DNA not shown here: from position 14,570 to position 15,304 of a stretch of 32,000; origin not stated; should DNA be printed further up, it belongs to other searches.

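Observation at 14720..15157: Stand-alone bacterial cereblon-like (CULT) domain with an intact zinc site and tri-Trp ligand cage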

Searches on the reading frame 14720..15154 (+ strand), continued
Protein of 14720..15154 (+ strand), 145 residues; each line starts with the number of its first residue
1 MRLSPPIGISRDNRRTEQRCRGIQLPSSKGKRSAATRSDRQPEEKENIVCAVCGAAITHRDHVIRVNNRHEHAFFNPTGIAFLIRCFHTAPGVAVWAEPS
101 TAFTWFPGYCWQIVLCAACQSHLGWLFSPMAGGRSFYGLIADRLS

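Call 33: search_protein_families(library=pfam, proteins=[L028:7159-8007:+, L038:7112-7918:+, L042:6826-7938:+, L043:7264-7977:+, L045:6481-7758:+, L047:7152-7553:+, L064:6658-8046:+, L069:190-1035:+, L073:6851-7864:+, L052:5455-7659:+], max_evalue=0.0001)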
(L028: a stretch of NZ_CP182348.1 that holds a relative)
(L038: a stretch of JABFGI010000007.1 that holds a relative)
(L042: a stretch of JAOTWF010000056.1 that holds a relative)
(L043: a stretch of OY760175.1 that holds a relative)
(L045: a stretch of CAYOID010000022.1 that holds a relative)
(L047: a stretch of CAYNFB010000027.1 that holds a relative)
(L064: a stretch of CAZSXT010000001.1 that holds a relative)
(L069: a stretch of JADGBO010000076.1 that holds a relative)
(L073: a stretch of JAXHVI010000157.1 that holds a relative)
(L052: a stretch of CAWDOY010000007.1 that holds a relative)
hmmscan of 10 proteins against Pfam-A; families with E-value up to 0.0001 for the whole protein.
L028:7159-8007:+ (283 aa): 4 families
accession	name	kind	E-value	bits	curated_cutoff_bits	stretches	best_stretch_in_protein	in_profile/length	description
PF00106.31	adh_short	-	4.9e-43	147.3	26.6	1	35-223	1-190/195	short chain dehydrogenase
PF13561.12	adh_short_C2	-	7.9e-26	91.5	27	1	41-224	1-185/236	Enoyl-(Acyl carrier protein) reductase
PF08659.16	KR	-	3.6e-10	40.5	22.6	1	37-195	3-162/180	KR domain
PF01370.27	Epimerase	-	7.7e-05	22.7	20.9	0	37-148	1-98/240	NAD dependent epimerase/dehydratase family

L038:7112-7918:+ (269 aa): 1 family
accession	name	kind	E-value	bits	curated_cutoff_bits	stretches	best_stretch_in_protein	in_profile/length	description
PF01925.25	TauE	-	3.1e-54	184.6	32.6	1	14-265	2-237/237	Sulfite exporter TauE/SafE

L042:6826-7938:+ (371 aa): 2 families
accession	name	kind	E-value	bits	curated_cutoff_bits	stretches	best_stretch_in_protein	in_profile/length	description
PF10442.14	FIST_C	-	1.2e-25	90.6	28.5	1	218-357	1-131/131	FIST C domain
PF08495.15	FIST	-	4.9e-25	89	23.2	1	33-216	1-189/189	FIST N domain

L043:7264-7977:+ (238 aa): 1 family
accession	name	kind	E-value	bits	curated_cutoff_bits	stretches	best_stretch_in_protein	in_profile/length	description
PF07264.17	EI24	-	2.3e-17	64.2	32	1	11-220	3-197/199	Sulfate transporter CysZ/Etoposide-induced protein 2.4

L045:6481-7758:+ (426 aa): 2 families
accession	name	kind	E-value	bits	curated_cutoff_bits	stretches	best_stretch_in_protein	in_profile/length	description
PF07690.21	MFS_1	-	6.7e-38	130.9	33.4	2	34-317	3-295/347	Major Facilitator Superfamily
PF13347.12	MFS_2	-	5.4e-06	25.6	27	1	217-335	217-334/427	MFS/sugar transport protein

L047:7152-7553:+ (134 aa): 1 family
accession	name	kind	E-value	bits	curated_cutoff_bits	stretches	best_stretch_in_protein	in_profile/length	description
PF06676.16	DUF1178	-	3.8e-33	115.4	31.6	1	1-129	1-145/147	Protein of unknown function (DUF1178)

L064:6658-8046:+ (463 aa): 15 families
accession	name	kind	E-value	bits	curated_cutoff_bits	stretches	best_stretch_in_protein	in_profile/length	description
PF01926.29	MMR_HSR1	-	1.1e-57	193.5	21.9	2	4-120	1-113/113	50S ribosome-binding GTPase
PF14714.11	KH_dom-like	-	1.7e-32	111.9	27.3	1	375-455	1-81/81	KH-domain-like of EngA bacterial GTPase enzymes, C-terminal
PF02421.24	FeoB_N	-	1.1e-28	100.2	27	2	199-362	2-153/156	Ferrous iron transport protein B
PF00009.33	GTP_EFTU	-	1.6e-22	80.4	26.5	1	198-368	4-185/188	Elongation factor Tu GTP binding domain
PF00350.29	Dynamin_N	-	1e-15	58.6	27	0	201-238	2-38/168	Dynamin family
PF04548.22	AIG1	-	5.7e-10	39.3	27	1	200-302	3-105/212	AIG1 family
PF03193.22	RsgA_GTPase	-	2.5e-09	37.6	30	0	200-226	109-135/174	RsgA GTPase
PF08477.19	Roc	-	6.7e-09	36.5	27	0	5-121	2-118/119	Ras of Complex, Roc, domain of DAPkinase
PF00071.28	Ras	-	7.8e-09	35.7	21.6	0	5-122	2-115/162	Ras family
PF03308.22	MeaB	-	2.3e-07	30.6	23.1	0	312-374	175-240/273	Methylmalonyl Co-A mutase-associated GTPase MeaB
PF00005.33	ABC_tran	-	1.2e-05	26.4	25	0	200-311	14-130/137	ABC transporter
PF00025.27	Arf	-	4e-05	23.6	22.3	0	199-237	16-54/174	ADP-ribosylation factor family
PF09439.16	SRPRB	-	4.2e-05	23.4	25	0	4-91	5-81/178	Signal recognition particle receptor beta subunit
PF00735.24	Septin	-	6.3e-05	22.8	26.2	0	2-65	4-77/280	Septin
PF13238.12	AAA_18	-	8.8e-05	23.4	29.4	0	5-67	1-44/128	AAA domain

L069:190-1035:+ (282 aa): 0 families

L073:6851-7864:+ (338 aa): 1 family
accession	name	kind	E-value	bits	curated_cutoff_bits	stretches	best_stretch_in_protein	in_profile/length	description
PF02618.21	YceG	-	1.4e-94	317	32.4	1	44-328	2-274/275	YceG-like family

L052:5455-7659:+ (735 aa): 4 families
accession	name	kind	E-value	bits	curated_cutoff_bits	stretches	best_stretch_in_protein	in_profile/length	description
PF22019.2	GlgB_N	-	1.9e-33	114.9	27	2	7-103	3-94/94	alpha-1,4-glucan branching enzyme GlgB, N-terminal domain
PF02922.24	CBM_48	-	1.2e-30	106.1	22.4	1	128-211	1-83/83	Carbohydrate-binding module 48 (Isoamylase N-terminal domain)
PF02806.24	Alpha-amylase_C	-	8e-25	87.5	21.2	1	635-734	1-95/95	Alpha amylase, C-terminal all-beta domain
PF00128.31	Alpha-amylase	-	1.2e-15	58.2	22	1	282-353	25-95/446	Alpha amylase, catalytic domain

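Call 34: search_protein_families(library=pfam, proteins=[L029:8482-9309:+, L030:4397-5305:+, L044:8602-9531:+, L047:8021-9181:+, L058:7841-8800:+, L063:4393-7323:+, L066:2812-3621:+, L067:8494-10482:+, L069:1892-2863:+, L073:8447-9442:+], max_evalue=0.0001)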
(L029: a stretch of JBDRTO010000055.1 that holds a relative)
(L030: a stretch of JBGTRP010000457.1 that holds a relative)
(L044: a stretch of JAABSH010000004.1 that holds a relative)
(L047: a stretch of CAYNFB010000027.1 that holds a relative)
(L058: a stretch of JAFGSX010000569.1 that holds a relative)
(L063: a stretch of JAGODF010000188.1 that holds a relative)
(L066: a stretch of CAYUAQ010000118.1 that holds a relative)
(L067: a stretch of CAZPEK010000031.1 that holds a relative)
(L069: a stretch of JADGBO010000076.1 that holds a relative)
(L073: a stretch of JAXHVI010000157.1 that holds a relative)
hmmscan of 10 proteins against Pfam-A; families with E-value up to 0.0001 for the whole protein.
L029:8482-9309:+ (276 aa): 0 families

L030:4397-5305:+ (303 aa): 1 family
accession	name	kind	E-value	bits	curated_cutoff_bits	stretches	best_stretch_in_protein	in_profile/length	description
PF04381.17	RdgC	-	4.3e-05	23.4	25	1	20-151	20-156/298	Putative exonuclease, RdgC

L044:8602-9531:+ (310 aa): 0 families

L047:8021-9181:+ (387 aa): 6 families
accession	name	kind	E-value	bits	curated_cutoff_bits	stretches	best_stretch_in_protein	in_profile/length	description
PF00534.26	Glycos_transf_1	-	1.4e-44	152.1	26.4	1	199-361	4-169/172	Glycosyl transferases group 1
PF13692.12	Glyco_trans_1_4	-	1.6e-33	116.4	27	1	212-350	3-142/142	Glycosyl transferases group 1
PF13439.12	Glyco_transf_4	-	9.8e-19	68.4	28.5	1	20-188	2-163/170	Glycosyltransferase Family 4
PF13579.12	Glyco_trans_4_4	-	4.1e-14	53.6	29.7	1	20-189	1-157/158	Glycosyl transferase 4-like domain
PF20706.3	GT4-conflict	-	8.9e-13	48.4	26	1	156-326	143-323/385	Family 4 Glycosyltransferase in conflict systems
PF13477.12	Glyco_trans_4_2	-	6e-11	43.1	23.4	1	38-167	26-139/139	Glycosyl transferase 4-like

L058:7841-8800:+ (320 aa): 0 families

L063:4393-7323:+ (977 aa): 5 families
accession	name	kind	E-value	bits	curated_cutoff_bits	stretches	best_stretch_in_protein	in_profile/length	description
PF00476.26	DNA_pol_A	-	1.9e-153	511.4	34.3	1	603-975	5-381/381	DNA polymerase family A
PF02739.22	5_3_exonuc_N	-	8.4e-57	191.9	34.3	1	82-250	1-164/164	5'-3' exonuclease, N-terminal resolvase-like domain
PF01612.26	DNA_pol_A_exo1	-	8.2e-37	127.1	23.6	1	381-567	1-172/173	3'-5' exonuclease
PF01367.25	5_3_exonuc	-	2.3e-34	118.2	40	1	252-339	2-90/97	5'-3' exonuclease, C-terminal SAM fold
PF22619.2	DNA_polI_exo1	-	2.7e-15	56.9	27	1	454-546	38-131/140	DNA polymerase I, ribonuclease H-like domain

L066:2812-3621:+ (270 aa): 3 families
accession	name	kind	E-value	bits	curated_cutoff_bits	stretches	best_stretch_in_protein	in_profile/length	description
PF00753.33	Lactamase_B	-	1.1e-27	97.7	22.7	1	66-245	2-196/196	Metallo-beta-lactamase superfamily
PF19583.5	ODP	-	1.6e-13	51.4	27.2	1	70-210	3-139/194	ODP family beta lactamase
PF12706.13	Lactamase_B_2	-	3.1e-05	24.1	27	1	81-129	3-52/200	Beta-lactamase superfamily domain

L067:8494-10482:+ (663 aa): 2 families
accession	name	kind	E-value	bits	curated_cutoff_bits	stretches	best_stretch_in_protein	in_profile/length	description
PF01055.32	Glyco_hydro_31_2nd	-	2.1e-43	149.4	23.5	1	235-549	4-317/328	Glycosyl hydrolases family 31 TIM-barrel domain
PF21365.3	Glyco_hydro_31_3rd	-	1.4e-18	67.5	24.4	1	568-651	1-85/87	Glycosyl hydrolase family 31 C-terminal domain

L069:1892-2863:+ (324 aa): 7 families
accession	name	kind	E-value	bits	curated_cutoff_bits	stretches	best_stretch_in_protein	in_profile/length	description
PF01926.29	MMR_HSR1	-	6.4e-26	91.1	21.9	1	40-154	2-113/113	50S ribosome-binding GTPase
PF07650.23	KH_2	-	8e-19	67.7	22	1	237-312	1-77/78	KH domain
PF02421.24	FeoB_N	-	1.1e-15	57.9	27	1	40-194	3-153/156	Ferrous iron transport protein B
PF00350.29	Dynamin_N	-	6e-08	33.3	27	0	40-76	1-37/168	Dynamin family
PF00009.33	GTP_EFTU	-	7.7e-08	32.6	26.5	1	82-200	66-185/188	Elongation factor Tu GTP binding domain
PF03193.22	RsgA_GTPase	-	2.2e-06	28.1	30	0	37-98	106-171/174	RsgA GTPase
PF02492.25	cobW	-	1.3e-05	25.3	20.7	0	79-164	77-162/180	CobW/HypB/UreG, nucleotide-binding domain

L073:8447-9442:+ (332 aa): 3 families
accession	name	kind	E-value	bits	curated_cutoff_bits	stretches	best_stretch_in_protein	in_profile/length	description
PF02518.31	HATPase_c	-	1.8e-26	93.2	26.4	1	208-315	6-109/111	Histidine kinase-, DNA gyrase B-, and HSP90-like ATPase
PF00512.31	HisKA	-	1.6e-13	51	26.9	1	93-157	2-65/66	His Kinase A (phospho-acceptor) domain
PF13581.12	HATPase_c_2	-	9.6e-08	32.5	27.4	1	217-290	41-110/127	Histidine kinase-like ATPase domain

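Call 39: search_protein_families(library=pfam, alignment_id=A2, max_evalue=0.00001)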
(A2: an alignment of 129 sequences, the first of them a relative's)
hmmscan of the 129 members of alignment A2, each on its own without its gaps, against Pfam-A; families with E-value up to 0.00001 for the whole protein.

A. member 1, L028:6303-7190:- (295 aa): 2 families
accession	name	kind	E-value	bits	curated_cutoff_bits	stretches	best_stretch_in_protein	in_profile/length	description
PF08340.16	YicC-like_C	-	1e-40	139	27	1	183-295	9-120/120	Endoribonuclease YicC-like, C-terminal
PF03755.18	YicC-like_N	-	9.5e-38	130.5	25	1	2-158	1-155/156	Endoribonuclease YicC-like, N-terminal region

B. families by the number of members that match (of 129 scanned): 154 families (the first 25 are shown)
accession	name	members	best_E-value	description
PF00009.33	GTP_EFTU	7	4.5e-62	Elongation factor Tu GTP binding domain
PF00733.27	Asn_synthase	5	7.8e-94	Asparagine synthase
PF13537.11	GATase_7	5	1e-36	Glutamine amidotransferase domain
PF13522.11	GATase_6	5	2.4e-32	Glutamine amidotransferase domain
PF03764.24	EFG_IV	4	3.4e-42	Elongation factor G, domain IV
PF14492.12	EFG_III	4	2.9e-30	Elongation Factor G, domain III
PF00679.30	EFG_C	4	3.2e-30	Elongation factor G C-terminus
PF07264.17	EI24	4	9.4e-19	Sulfate transporter CysZ/Etoposide-induced protein 2.4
PF03144.31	GTP_EFTU_D2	4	2.3e-16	Elongation factor Tu domain 2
PF22042.2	EF-G_D2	4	3.3e-11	Elongation factor G domain 2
PF01926.29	MMR_HSR1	3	1.1e-57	50S ribosome-binding GTPase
PF01925.25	TauE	3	2.5e-57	Sulfite exporter TauE/SafE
PF02421.24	FeoB_N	3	7.4e-29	Ferrous iron transport protein B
PF01464.25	SLT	3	1.2e-26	Transglycosylase SLT domain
PF14718.12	SLT_L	3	1.2e-21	Soluble lytic murein transglycosylase L domain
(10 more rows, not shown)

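Call 49: predict_structure(alignment_id=A3)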
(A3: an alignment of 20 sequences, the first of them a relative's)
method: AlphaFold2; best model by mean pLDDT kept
length: 135 residues; sequences in the alignment: 20
mean_pLDDT: 81.5   pTM: 0.68
mean pLDDT of the five models: 81.5, 81.0, 80.0, 79.4, 79.5
residues with pLDDT >= 90: 85; 70-90: 15; 50-70: 5; < 50: 30
segments of 3 or more residues with pLDDT < 50: 1-3, 5-30
pLDDT, mean of each block of 10 residues (from residue 1): 42 41 43 74 98 95 89 95 97 88 98 97 96 96
secondary structure, 60 per line:
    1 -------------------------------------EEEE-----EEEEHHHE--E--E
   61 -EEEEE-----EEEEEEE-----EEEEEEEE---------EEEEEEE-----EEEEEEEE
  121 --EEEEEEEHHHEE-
elements in order: E38-41 E47-50 E62-66 E72-78 E84-91 E101-107 E113-120 E123-129

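Call 54: find_encoding_contigs(protein=P0010, flank=4000, max_places=2)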
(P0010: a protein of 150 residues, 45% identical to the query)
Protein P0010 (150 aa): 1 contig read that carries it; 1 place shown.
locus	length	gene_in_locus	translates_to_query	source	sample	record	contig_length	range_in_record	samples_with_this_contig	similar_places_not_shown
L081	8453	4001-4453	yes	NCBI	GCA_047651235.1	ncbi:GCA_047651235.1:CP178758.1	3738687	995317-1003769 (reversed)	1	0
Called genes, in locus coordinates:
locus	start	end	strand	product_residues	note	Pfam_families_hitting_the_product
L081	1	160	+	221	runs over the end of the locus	PF00881:Nitroreductase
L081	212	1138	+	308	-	PF01379:Porphobil_deam, PF03900:Porphobil_deamC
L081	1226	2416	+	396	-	PF02463:SMC_N, PF13175:AAA_15, PF13476:AAA_23 (weak), PF13304:AAA_21, PF13175:AAA_15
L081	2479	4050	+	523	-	PF00590:TP_methylase, PF02602:HEM4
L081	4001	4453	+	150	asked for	PF03226:Yippee-Mis18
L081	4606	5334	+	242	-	-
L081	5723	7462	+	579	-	PF01839:FG-GAP (faint), PF13517:FG-GAP_3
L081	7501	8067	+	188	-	PF13588:HSDR_N_2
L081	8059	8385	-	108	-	-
